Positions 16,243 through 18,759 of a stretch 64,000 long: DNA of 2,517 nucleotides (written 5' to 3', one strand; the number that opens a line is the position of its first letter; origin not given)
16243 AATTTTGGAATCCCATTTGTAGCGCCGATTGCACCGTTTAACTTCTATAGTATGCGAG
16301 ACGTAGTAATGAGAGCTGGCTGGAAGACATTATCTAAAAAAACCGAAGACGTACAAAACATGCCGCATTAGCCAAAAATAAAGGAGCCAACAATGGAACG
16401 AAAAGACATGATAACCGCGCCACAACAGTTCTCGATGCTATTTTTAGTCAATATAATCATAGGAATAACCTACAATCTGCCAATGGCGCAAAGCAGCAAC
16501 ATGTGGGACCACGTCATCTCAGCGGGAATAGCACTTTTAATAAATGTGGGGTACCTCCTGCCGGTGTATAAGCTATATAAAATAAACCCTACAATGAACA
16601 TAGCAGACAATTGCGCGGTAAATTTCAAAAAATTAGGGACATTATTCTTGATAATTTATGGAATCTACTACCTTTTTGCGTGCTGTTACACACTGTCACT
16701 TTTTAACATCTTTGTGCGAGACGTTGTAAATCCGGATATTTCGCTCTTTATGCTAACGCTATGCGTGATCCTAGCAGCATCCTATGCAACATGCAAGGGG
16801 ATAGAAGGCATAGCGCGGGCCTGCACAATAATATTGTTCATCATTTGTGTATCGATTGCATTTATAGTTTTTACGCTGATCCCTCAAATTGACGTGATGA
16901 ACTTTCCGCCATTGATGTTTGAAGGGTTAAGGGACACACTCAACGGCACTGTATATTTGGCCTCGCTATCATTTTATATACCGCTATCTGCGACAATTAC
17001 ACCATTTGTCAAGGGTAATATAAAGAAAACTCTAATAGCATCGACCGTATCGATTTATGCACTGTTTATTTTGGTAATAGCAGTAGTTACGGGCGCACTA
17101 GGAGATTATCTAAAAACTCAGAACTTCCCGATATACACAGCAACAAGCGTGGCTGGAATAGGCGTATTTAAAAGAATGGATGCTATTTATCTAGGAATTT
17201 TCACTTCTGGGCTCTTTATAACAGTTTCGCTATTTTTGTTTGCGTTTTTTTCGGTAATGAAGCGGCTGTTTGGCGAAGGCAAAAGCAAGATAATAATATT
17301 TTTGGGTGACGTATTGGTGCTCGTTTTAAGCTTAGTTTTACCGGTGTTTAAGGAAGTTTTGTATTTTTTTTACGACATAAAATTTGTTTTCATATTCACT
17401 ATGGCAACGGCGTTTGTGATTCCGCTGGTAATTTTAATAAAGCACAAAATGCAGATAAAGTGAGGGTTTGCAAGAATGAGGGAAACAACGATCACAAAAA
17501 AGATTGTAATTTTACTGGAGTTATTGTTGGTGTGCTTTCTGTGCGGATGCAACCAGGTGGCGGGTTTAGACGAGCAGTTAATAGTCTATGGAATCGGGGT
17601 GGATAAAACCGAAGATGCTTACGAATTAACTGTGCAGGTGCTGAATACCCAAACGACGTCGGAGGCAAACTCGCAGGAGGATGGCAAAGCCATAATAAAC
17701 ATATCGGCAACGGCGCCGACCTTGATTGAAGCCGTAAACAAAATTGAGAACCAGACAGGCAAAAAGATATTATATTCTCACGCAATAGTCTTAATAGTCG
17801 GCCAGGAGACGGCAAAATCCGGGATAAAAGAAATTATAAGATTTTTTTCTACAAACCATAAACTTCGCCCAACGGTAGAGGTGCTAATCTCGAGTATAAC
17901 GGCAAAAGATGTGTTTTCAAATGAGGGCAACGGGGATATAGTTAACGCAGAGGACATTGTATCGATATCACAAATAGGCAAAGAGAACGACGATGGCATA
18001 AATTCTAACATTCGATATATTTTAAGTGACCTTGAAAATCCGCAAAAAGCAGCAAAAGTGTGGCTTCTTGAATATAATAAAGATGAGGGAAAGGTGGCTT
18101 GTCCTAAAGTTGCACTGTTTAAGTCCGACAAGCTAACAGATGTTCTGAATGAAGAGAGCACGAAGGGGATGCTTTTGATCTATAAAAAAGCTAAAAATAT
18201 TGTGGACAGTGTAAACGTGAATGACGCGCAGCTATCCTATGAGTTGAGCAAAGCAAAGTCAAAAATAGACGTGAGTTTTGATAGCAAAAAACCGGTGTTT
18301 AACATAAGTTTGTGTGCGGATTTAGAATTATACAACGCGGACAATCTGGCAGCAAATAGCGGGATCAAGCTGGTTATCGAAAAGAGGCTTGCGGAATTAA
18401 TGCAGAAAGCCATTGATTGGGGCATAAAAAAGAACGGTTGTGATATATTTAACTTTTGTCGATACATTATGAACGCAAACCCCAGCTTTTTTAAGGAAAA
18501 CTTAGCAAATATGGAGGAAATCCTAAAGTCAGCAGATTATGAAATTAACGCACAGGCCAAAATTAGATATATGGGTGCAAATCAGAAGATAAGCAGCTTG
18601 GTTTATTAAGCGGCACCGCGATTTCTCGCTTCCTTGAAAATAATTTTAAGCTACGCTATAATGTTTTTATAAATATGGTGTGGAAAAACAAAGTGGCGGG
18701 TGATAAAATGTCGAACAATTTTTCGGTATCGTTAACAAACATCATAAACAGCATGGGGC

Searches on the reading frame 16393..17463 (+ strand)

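Call 6: search_protein_families(library=pfam, proteins=[window:16393-17463:+], max_evalue=0.001)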
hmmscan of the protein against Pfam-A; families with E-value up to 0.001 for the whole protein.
window:16393-17463:+ (356 aa): 1 family
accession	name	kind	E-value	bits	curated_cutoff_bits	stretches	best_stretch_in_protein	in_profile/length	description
PF03845.19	Spore_permease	-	6.8e-24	84.7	23.4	1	7-314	2-314/321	Spore germination protein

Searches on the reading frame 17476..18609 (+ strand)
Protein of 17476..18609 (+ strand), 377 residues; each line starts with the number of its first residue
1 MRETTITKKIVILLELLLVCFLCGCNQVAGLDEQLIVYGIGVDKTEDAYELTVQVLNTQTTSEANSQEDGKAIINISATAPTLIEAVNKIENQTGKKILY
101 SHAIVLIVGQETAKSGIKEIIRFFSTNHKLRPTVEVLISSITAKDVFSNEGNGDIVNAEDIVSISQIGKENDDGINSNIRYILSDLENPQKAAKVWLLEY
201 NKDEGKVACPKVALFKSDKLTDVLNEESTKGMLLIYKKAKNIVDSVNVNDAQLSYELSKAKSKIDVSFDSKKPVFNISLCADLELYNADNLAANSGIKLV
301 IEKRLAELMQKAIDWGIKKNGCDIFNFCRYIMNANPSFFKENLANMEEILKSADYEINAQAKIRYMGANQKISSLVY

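Call 6: search_protein_families(library=pfam, proteins=[window:17476-18609:+], max_evalue=0.001)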
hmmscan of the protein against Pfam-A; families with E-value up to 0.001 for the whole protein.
window:17476-18609:+ (377 aa): 2 families
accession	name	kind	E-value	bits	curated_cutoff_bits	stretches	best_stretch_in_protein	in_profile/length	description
PF25198.1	Spore_GerAC_N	-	5.4e-32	111.5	27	1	31-190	5-166/176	Spore germination protein N-terminal domain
PF05504.16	Spore_GerAC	-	3.6e-20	73.2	23.6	1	212-367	3-167/167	Spore germination B3/ GerAC like, C-terminal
